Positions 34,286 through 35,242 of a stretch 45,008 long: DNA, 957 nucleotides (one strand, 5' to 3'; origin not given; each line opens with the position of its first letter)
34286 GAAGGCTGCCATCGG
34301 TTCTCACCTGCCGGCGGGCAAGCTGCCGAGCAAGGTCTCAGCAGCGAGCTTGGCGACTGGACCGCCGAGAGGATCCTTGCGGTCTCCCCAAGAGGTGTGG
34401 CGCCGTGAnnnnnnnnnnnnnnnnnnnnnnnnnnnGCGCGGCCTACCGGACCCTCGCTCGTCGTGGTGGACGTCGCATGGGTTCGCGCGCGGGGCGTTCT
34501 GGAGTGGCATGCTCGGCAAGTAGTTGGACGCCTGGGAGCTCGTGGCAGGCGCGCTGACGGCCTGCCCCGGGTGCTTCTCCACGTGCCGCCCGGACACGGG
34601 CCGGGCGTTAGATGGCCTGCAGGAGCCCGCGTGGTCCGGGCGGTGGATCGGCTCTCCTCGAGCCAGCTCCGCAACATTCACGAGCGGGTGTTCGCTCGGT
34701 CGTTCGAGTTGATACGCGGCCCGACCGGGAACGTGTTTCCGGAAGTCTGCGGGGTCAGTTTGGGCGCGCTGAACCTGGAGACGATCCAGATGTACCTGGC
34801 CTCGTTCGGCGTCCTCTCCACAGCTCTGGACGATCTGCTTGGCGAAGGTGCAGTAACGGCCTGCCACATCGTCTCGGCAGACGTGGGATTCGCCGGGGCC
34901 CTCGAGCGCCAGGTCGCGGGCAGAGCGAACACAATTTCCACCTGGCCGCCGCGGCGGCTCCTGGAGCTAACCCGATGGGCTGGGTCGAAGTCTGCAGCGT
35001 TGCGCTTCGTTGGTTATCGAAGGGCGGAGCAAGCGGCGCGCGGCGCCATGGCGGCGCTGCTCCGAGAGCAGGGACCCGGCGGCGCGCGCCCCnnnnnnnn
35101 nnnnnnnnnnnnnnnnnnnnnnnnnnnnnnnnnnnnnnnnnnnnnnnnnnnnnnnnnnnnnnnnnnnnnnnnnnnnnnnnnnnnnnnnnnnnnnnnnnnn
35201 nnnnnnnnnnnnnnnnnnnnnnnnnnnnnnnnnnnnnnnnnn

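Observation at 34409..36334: Orphan 641-aa GT-B protein as the likely nonulosonate transferase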

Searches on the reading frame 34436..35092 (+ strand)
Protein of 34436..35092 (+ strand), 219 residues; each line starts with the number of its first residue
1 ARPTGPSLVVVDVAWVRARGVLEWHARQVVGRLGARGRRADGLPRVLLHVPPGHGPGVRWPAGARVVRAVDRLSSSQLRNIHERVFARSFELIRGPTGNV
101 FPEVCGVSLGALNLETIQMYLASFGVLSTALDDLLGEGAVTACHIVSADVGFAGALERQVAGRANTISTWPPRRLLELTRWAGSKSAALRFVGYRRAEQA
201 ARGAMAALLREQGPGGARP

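Call 58: predict_structure(alignment_id=A5)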
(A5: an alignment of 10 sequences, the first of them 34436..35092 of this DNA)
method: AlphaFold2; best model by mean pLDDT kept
length: 219 residues; sequences in the alignment: 10
mean_pLDDT: 80.0   pTM: 0.72
mean pLDDT of the five models: 80.0, 76.5, 75.8, 75.3, 73.2
residues with pLDDT >= 90: 69; 70-90: 91; 50-70: 53; < 50: 6
segments of 3 or more residues with pLDDT < 50: 216-219
pLDDT, mean of each block of 10 residues (from residue 1): 74 84 89 75 85 68 86 94 93 76 83 89 94 89 90 90 89 68 57 59 69 55
secondary structure, 60 per line:
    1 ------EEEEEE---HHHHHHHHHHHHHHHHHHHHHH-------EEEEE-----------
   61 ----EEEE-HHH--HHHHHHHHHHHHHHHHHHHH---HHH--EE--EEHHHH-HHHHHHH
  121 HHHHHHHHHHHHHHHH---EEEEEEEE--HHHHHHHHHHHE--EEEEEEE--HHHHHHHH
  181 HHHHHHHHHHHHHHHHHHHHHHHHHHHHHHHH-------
elements in order: E7-12 H16-37 E45-49 E65-68 H75-94 H109-112 H114-136 E140-147 H150-160 E164-170 H173-212

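Call 62: fold_search(model_id=the predicted structure, library=pdb)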
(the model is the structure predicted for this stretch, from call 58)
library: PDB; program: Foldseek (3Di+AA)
matches with E <= 10: 914; with E <= 0.001: 0
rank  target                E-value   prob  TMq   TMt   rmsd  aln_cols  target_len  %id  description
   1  2jan_B                3.5e-03  0.95  0.33  0.21   7.7       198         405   16  TYROSYL-TRNA SYNTHETASE FROM MYCOBACTERIUM TUBERCULOSIS IN UNLIGANDED STATE (released 2008-02-05)
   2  2jan_A                4.8e-03  0.92  0.34  0.21   8.2       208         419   14  TYROSYL-TRNA SYNTHETASE FROM MYCOBACTERIUM TUBERCULOSIS IN UNLIGANDED STATE (released 2008-02-05)
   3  8wp5                  2.2e-02  0.69  0.28  0.15  17.0       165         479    9  Crystal structure of LbUGT1 in complex with UDP (released 2024-05-22)
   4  3p0j_C                2.6e-02  0.95  0.40  0.16   7.2       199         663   13  Leishmania major Tyrosyl-tRNA synthetase in complex with tyrosinol, triclinic crystal form 1 (released 2011-03-23)
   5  7njl_G                3.0e-02  0.28  0.20  0.16  29.0       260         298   11  Mycobacterium smegmatis ATP synthase state 1b (released 2021-10-27)
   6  4l0c_G                4.1e-02  0.13  0.15  0.15  14.1       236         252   12  Crystal structure of the N-Fopmylmaleamic acid deformylase Nfo(S94A) from Pseudomonas putida S16 (released 2014-06-04)
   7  8g08_G                5.5e-02  0.21  0.20  0.17  27.2       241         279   11  Cryo-EM structure of SQ31f-bound Mycobacterium smegmatis ATP synthase rotational state 1 (backbone model) (released 2023-02-15)
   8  7y5b_G                5.8e-02  0.20  0.20  0.16  29.0       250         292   10  Cryo-EM structure of F-ATP synthase from Mycolicibacterium smegmatis (rotational state 1) (released 2022-11-23)
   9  6eji_A                5.8e-02  0.16  0.19  0.14  13.3       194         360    8  Structure of a glycosyltransferase (released 2018-02-07)
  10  9j61_C                6.2e-02  0.57  0.32  0.32   8.7       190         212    8  Crystal structure of a cyclodipeptide synthase from Streptomyces sapporonensis (released 2024-12-04)
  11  5ocd_E                6.6e-02  0.69  0.37  0.36   7.9       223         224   11  structure of a CDPS from Fluoribacter dumoffii (released 2018-08-01)
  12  7e8j_A                6.6e-02  0.30  0.22  0.24  11.9       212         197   15  Crystal structure of Proteinaceous RNase P (PRORP) from Thermococcus celer (released 2022-03-02)
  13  4hdr_D                8.4e-02  0.30  0.27  0.21  11.0       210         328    8  Crystal Structure of ArsAB in Complex with 5,6-dimethylbenzimidazole (released 2012-10-24)
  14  8z53_A                9.0e-02  0.12  0.17  0.15  13.8       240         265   10  Arabidopsis Dwarf14 (AtD14) co-crystallized in the presence of Zaxinone (released 2025-04-23)
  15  7e8k_B                9.5e-02  0.28  0.23  0.23  11.6       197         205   11  Crystal structure of Proteinaceous RNase P (PRORP) from Planctomycetes bacterium GWF2_40_8 (released 2022-03-02)
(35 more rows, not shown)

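Call 87: search_protein_families(library=pfam, alignment_id=A5, max_evalue=1)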
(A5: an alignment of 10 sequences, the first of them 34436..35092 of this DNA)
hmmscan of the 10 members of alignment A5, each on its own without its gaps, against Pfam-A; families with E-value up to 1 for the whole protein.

A. member 1, window:34436-35092:+ (219 aa): 0 families

B. families by the number of members that match (of 10 scanned): 4 families
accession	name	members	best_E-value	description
PF09533.15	DUF2380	1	0.032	Predicted lipoprotein of unknown function (DUF2380)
PF19939.4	DUF6401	1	0.052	Family of unknown function (DUF6401)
PF12053.14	Par3_HAL_N_term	1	0.27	N-terminal of Par3 and HAL proteins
PF00670.27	AdoHcyase_NAD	1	0.36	S-adenosyl-L-homocysteine hydrolase, NAD binding domain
